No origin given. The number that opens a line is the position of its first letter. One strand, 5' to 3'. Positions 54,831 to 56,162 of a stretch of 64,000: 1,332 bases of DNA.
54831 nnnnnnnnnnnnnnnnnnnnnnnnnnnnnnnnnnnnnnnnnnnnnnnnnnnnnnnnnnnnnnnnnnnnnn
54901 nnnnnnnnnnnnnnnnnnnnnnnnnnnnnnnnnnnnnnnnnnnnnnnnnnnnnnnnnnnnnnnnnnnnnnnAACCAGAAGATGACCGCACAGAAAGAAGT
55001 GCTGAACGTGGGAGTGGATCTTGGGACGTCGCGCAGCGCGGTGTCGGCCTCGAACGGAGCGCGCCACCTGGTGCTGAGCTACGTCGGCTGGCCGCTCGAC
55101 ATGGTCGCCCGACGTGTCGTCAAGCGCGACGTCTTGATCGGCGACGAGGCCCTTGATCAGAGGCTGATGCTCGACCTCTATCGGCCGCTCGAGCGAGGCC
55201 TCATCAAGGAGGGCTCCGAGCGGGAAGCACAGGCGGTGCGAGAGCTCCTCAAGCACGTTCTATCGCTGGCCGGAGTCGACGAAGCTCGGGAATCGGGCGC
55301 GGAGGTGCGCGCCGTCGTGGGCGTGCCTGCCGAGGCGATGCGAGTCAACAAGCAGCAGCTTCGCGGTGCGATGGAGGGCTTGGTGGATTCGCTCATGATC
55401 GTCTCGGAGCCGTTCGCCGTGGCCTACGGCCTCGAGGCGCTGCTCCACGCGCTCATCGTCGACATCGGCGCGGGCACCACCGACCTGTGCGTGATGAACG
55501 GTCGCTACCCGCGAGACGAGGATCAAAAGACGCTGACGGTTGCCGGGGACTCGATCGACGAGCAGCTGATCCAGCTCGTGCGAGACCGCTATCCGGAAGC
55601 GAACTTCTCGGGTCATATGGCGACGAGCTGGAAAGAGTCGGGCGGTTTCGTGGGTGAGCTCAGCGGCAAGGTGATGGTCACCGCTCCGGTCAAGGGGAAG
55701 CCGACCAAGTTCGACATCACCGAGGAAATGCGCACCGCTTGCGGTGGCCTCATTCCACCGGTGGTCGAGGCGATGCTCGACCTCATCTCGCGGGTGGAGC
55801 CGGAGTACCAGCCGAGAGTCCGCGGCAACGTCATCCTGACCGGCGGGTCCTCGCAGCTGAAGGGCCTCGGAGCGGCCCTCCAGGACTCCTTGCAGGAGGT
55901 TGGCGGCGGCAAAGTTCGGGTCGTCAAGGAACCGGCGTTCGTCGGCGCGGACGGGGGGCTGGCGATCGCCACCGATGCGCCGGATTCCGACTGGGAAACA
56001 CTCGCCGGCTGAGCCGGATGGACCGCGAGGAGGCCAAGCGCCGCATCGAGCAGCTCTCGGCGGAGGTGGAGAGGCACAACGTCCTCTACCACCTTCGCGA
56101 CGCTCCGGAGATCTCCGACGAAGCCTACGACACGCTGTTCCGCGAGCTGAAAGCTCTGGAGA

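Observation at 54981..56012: MamK-family actin-like filament protein in a non-magnetosome context, between an AmiC-type amidase and ligA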

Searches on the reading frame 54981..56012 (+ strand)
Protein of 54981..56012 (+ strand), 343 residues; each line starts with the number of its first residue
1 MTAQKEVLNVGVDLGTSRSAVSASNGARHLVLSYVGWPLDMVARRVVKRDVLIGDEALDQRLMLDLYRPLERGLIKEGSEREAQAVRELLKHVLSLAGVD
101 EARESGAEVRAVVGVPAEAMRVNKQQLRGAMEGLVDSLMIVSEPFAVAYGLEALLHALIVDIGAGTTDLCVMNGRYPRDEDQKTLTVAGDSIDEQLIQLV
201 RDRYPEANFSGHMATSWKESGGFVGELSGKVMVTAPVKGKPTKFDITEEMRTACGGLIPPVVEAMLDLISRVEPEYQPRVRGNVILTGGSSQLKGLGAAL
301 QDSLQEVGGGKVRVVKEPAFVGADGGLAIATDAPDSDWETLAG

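Call 3: search_protein_families(library=pfam, proteins=[window:54981-56012:+], max_evalue=0.01)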
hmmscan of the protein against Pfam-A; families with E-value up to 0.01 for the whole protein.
window:54981-56012:+ (343 aa): 7 families
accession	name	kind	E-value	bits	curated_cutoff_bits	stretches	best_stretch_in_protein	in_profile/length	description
PF06723.19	MreB_Mbl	-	3.5e-20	72.5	27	1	9-326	3-315/327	MreB/Mbl protein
PF00022.25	Actin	-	7.1e-12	45.1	27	2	45-203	40-190/410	Actin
PF25229.1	Salactin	-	0.0001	21.9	27.1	1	146-330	139-331/335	Salactin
PF14450.12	FtsA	-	0.00023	22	31.8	1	159-321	2-123/127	Cell division protein FtsA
PF00012.26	HSP70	-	0.0017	17.1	20.6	0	110-202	135-236/599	Hsp70 protein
PF25216.1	Volactin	-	0.0019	18.2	35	0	256-330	245-321/321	Volactin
PF01869.26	BcrAD_BadFG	-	0.0084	16.1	31.5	0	279-327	219-268/271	BadF/BadG/BcrA/BcrD ATPase family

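Call 4: search_protein_families(library=ncbifam, proteins=[window:54981-56012:+], max_evalue=0.01)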
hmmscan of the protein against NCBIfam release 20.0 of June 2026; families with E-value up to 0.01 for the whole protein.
window:54981-56012:+ (343 aa): 17 families
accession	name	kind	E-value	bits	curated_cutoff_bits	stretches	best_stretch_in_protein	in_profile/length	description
NF040964.1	MamK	subfamily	4.6e-113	377.6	400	1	8-341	1-330/335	MamK family actin-like protein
NF053558.1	BeeR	equivalog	1.1e-62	212.1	530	1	8-341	1-348/349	BeeR family actin-like protein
NF010539.0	PRK13927.1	subfamily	2.4e-18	66.1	293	1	9-319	8-315/339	rod shape-determining protein MreB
TIGR00904.1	mreB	subfamily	4.3e-14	52.3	365.75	1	67-303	65-303/334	MreB/Mrl family cell shape determining protein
NF010540.1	PRK13929.1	exception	5.5e-12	45.4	515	1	64-305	60-303/334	rod-share determining protein MreBH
NF011660.0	PRK15080.1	equivalog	9.6e-09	34.8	182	0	136-173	123-159/277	ethanolamine utilization protein EutJ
NF053533.1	salactin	equivalog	1.7e-06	27.4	400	1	10-331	4-333/335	actin-like salactin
NF053560.1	crenactin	equivalog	1.8e-06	27.2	630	1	42-172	47-187/422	crenactin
TIGR01174.1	ftsA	equivalog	4.3e-05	22.8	175.85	1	157-305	198-339/371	cell division protein FtsA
TIGR01991.1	HscA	equivalog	4.5e-05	22.1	708.55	1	107-293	129-326/600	Fe-S protein assembly chaperone HscA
NF001413.0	PRK00290.1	equivalog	5.1e-05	21.8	648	1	109-197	133-229/625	molecular chaperone DnaK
TIGR02350.1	prok_dnaK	equivalog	7.5e-05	21.3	822.55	1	109-203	130-234/596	molecular chaperone DnaK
NF003520.0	PRK05183.1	subfamily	0.00018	20.1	620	1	102-204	144-254/621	Fe-S protein assembly chaperone HscA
TIGR02529.1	EutJ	subfamily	0.00037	20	152.1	0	131-173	84-126/239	ethanolamine utilization protein EutJ family protein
TIGR00241.1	CoA_E_activ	domain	0.00058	19.5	125.4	1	278-326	201-245/248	acyl-CoA dehydratase activase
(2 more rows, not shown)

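Call 5: search_solved_structures(query=window:54981-56012:+, max_evalue=0.01, show_alignments=2)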
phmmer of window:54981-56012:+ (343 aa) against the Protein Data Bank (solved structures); distinct sequences matched with E-value up to 0.01: 37.
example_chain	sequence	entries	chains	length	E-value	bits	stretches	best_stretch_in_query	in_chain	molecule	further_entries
5ljw_A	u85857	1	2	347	6.4e-76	259.1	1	5-341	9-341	Actin-like ATPase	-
5ljv_A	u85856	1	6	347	6.4e-76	259.1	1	5-341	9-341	Actin-like ATPase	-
5jyg_A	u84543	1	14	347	8.9e-76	258.6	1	5-341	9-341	Actin-like ATPase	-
8r2n_A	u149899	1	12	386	7.9e-44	153.6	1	6-343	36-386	Actin/actin family protein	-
1jce_A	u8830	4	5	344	5.9e-11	45.6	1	108-318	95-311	ROD SHAPE-DETERMINING PROTEIN MREB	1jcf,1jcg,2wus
7zpt_M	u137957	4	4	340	2.5e-10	43.6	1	9-300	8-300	Cell shape-determining protein MreB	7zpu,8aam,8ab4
8azg_M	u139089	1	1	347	2.6e-10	43.5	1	9-300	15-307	Cell shape-determining protein MreB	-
4cze_A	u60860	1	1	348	3e-08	36.7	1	63-303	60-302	ROD SHAPE-DETERMINING PROTEIN MREB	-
7bvy_A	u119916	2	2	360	2e-07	34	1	78-297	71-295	Cell shape determining protein MreB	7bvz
2p9k_B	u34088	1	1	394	3.3e-07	33.3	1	17-211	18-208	Actin-like protein 2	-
7jpn_B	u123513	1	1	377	7.5e-07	32.1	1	17-211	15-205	Actin-related protein 2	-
9dlx_B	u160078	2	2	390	8.1e-07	32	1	17-211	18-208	Actin-related protein 2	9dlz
6yw6_B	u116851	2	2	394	8.4e-07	32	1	17-211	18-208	Actin-related protein 2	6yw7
1k8k_B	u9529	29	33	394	8.4e-07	32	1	17-211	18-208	ACTIN-LIKE PROTEIN 2 | Actin-related Protein 2 | Actin-related protein 2, Arp2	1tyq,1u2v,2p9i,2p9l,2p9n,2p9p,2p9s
9y6s_6l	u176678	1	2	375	8.3e-06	28.7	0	15-80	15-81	Actin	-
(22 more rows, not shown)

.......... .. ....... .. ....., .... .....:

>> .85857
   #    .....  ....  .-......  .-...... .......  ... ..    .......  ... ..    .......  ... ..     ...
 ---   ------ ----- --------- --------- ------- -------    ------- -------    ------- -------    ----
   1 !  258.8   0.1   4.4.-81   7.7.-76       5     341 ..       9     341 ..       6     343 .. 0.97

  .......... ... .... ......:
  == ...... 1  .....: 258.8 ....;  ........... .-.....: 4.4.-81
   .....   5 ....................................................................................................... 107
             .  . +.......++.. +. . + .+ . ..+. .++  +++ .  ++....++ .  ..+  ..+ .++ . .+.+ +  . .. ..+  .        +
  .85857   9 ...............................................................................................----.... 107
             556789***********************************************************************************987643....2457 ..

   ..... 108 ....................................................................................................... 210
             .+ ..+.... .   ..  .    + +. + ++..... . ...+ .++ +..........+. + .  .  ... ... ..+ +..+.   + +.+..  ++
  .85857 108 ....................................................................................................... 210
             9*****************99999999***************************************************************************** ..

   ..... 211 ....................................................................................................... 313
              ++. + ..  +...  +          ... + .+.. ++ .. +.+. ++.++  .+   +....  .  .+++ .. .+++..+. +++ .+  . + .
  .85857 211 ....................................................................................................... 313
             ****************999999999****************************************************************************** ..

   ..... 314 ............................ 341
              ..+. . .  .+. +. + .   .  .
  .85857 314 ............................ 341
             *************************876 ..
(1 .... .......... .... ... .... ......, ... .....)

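Call 7: find_homologous_proteins(query=window:54981-56012:+, max_evalue=1e-20)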
Query window:54981-56012:+ (343 aa): 5672 proteins with E <= 1e-20 among 8000 candidates; the best 120 are listed.
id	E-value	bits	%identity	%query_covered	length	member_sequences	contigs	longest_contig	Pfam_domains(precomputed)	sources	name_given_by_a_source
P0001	1.3e-217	740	100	100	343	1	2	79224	PF06723.20,PF00022.26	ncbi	-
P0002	4.9e-193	659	88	98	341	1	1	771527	PF25216.1,PF06723.20,PF00022.26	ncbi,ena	-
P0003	2.5e-186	637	83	100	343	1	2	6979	PF25216.1,PF06723.20,PF14450.13,PF00022.26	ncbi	-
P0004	1.3e-185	634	63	73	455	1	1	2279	PF06723.20,PF14450.13,PF00022.26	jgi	-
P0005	1.3e-184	631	84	100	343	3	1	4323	PF06723.20,PF25229.2,PF00022.26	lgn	-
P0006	2.6e-183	627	84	99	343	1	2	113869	PF06723.20,PF00022.26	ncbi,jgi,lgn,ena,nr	ncbi:MAG: rod shape-determining protein [Acidobacteriota bacterium]|nr:rod shape-determining protein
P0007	5.9e-181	619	82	100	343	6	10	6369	PF06723.20,PF25229.2,PF00022.26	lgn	-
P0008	1.0e-180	618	81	100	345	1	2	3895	PF06723.20,PF00022.26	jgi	jgi:rod shape-determining protein MreB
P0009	3.4e-179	613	81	100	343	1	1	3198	PF06723.20,PF00022.26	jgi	jgi:rod shape-determining protein MreB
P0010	1.5e-178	611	81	100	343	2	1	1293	PF06723.20,PF00022.26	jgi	jgi:rod shape-determining protein MreB and related proteins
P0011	3.0e-178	610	80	100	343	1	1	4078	PF06723.20,PF00022.26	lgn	-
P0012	4.8e-178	610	82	98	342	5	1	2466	PF06723.20,PF00022.26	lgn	-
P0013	3.6e-176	603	79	100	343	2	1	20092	PF06723.20,PF00022.26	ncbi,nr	ncbi:MAG: rod shape-determining protein [Acidobacteria bacterium]|nr:rod shape-determining protein [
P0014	1.5e-168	578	76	99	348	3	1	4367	PF06723.20,PF25229.2,PF00022.26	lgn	-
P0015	6.3e-168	576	74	99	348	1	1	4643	PF06723.20,PF00022.26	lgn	-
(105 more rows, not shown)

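Call 8: find_encoding_contigs(protein=window:54981-56012:+, flank=10000, max_places=6)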
Protein window:54981-56012:+ (343 aa): 1 contig read that carries it; 1 place shown.
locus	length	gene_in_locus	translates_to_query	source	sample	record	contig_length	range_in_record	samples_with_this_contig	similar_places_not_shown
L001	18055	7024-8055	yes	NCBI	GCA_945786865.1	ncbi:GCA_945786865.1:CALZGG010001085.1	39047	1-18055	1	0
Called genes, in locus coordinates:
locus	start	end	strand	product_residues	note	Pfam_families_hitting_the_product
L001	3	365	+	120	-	?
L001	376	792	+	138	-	-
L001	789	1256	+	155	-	PF14539:DUF4442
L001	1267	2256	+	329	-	-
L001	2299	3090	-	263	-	PF00106:adh_short, PF23441:SDR (faint), PF08659:KR, PF13561:adh_short_C2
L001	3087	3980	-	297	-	PF02737:3HCDH_N, PF00725:3HCDH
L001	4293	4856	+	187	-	PF13505:OMP_b-brl, PF03922:OmpW (weak)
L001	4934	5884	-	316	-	-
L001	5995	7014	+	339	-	PF01520:Amidase_3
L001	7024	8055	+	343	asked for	PF06723:MreB_Mbl, PF00022:Actin (weak)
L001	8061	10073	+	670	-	PF22745:Nlig-Ia, PF01653:DNA_ligase_aden, PF03120:OB_DNA_ligase, PF00633:HHH (faint), PF14520:HHH_5 (faint), PF12826:HHH_2, PF00533:BRCT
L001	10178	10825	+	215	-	-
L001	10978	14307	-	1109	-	PF00515:TPR_1 (faint), PF07719:TPR_2 (faint), PF13428:TPR_14 (faint), PF23914:TPR_CcmH_CycH (faint), PF01839:FG-GAP (faint), PF13517:FG-GAP_3, PF07593:UnbV_ASPIC (weak)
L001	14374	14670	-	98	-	PF04226:Transgly_assoc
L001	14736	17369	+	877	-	PF02739:5_3_exonuc_N, PF01367:5_3_exonuc, PF00476:DNA_pol_A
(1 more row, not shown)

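Call 17: search_protein_representatives(protein=window:54981-56012:+)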
Query: 343 residues. Proteins with E-value up to 0.001 (for the whole library): 1059; up to 1e-10: 541; up to 1e-30: 182. The best 150 are listed.
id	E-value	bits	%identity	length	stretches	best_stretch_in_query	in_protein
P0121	8.3e-149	511.8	68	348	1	3-341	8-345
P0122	1.7e-99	349.8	67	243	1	1-247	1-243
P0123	2.1e-99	349.5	60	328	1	1-261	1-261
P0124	8.8e-99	347.4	64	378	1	4-253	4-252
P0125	1.2e-97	343.7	50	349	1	8-339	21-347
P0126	1.2e-90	320.7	51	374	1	6-342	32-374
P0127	2.9e-82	293.1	45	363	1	6-341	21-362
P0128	4.6e-82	292.5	42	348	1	3-341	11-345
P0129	2.2e-81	290.3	40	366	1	2-339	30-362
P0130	6.5e-81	288.7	43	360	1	6-339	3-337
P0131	8.9e-81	288.2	64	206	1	133-337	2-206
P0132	3.1e-79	283.2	65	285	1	56-260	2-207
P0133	3.8e-77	276.3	43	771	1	4-341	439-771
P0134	1.6e-76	274.2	40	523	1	5-341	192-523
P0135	2.0e-76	274.0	41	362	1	5-339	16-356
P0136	6.8e-76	272.2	42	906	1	4-340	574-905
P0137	9.6e-76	271.7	41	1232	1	4-340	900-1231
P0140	6.7e-75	268.9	42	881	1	5-339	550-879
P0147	2.8e-72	260.3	41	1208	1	6-340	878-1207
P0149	1.0e-71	258.5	40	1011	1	2-340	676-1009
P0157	8.5e-69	248.9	40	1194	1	4-341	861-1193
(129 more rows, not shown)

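Call 19: find_related_loci(query=A1, collection=genome_contigs, flank=8000)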
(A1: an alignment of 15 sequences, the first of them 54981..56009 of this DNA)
Query A1 (343 aa) in genome_contigs; peptide patterns used: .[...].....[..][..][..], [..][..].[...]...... (x = any residue, [..] = any of these).
600 stretches matched a pattern (row limit reached: there are more); 428 encode a relative of the query (tblastn E <= 1e-3); the best 80 are kept; 80 distinct loci.
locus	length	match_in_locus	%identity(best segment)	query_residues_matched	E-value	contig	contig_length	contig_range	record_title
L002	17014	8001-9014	72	4-342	3e-167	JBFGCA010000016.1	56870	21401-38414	MAG: Thermoanaerobaculia bacterium isolate Mix_sand01.2020.11.Z.57 k141_578969_length_56870_cov_17.3242, whole genome sh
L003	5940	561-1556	72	8-343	9e-166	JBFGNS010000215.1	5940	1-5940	MAG: Thermoanaerobaculia bacterium isolate Mix_sand03.2021.01.Z.37 k141_680033_length_5940_cov_13.9052, whole genome sho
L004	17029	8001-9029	68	1-343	1e-157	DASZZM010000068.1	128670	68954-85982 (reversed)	MAG TPA_asm: Thermoanaerobaculia bacterium isolate SMAG_U6236 k141_42480, whole genome shotgun sequence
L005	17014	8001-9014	68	4-341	3e-157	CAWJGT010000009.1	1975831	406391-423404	MAG: uncultured Holophagales bacterium isolate MFD04935.bin.1.7 genome assembly, contig: contig_25929, whole genome shot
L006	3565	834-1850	68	5-342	1e-162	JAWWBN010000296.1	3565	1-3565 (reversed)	MAG: Thermoanaerobaculia bacterium isolate HN16.bin.12 k141_1885033_length_3565_cov_7.0000, whole genome shotgun sequenc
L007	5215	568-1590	64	1-341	5e-154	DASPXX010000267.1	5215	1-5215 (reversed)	MAG TPA_asm: Thermoanaerobaculia bacterium isolate SMAG_U11578 k141_848448, whole genome shotgun sequence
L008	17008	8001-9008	67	7-342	9e-152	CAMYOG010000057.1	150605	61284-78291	MAG: Thermoanaerobaculia bacterium isolate ES_Acidobacteriota_04 genome assembly, contig: scaffold_84, whole genome shot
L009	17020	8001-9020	68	4-343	6e-152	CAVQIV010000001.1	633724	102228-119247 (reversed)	MAG: Thermoanaerobaculaceae bacterium isolate MFD10043.bin.2.76 genome assembly, contig: contig_15202, whole genome shot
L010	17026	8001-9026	65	1-342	6e-152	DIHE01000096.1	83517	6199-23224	MAG TPA_asm: Holophagales bacterium UBA5704 UBA5704_contig_62, whole genome shotgun sequence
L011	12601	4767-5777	64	6-343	4e-151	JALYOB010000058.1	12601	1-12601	MAG: Acidobacteriota bacterium isolate KAL bin4 SC8791_NODE_58_length_12601_cov_1.044974, whole genome shotgun sequence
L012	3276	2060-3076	66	1-343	3e-157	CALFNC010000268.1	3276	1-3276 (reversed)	MAG TPA_asm: uncultured Acidobacteria bacterium isolate ERR1035437_bin.117_CONCOCT_v1.1_MAG genome assembly, contig: ERZ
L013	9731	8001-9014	67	2-343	2e-150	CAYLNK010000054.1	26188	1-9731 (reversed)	MAG TPA_asm: uncultured Holophagales bacterium isolate binchicken_co322_3 genome assembly, contig: NODE_2861_length_2618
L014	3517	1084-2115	63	1-343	1e-154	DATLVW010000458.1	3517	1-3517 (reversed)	MAG TPA_asm: Thermoanaerobaculia bacterium isolate SMAG_U13202 k141_598322, whole genome shotgun sequence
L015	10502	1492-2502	66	2-342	6e-148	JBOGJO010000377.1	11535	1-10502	MAG: Thermoanaerobaculia bacterium isolate TC-S_maxbin2.bin.114 k127_4802563, whole genome shotgun sequence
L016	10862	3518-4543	66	1-342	5e-148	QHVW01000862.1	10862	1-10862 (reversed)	MAG: Acidobacteria bacterium isolate gp7 AA5 14_0903_05_20cm_scaffold_4635_curated, whole genome shotgun sequence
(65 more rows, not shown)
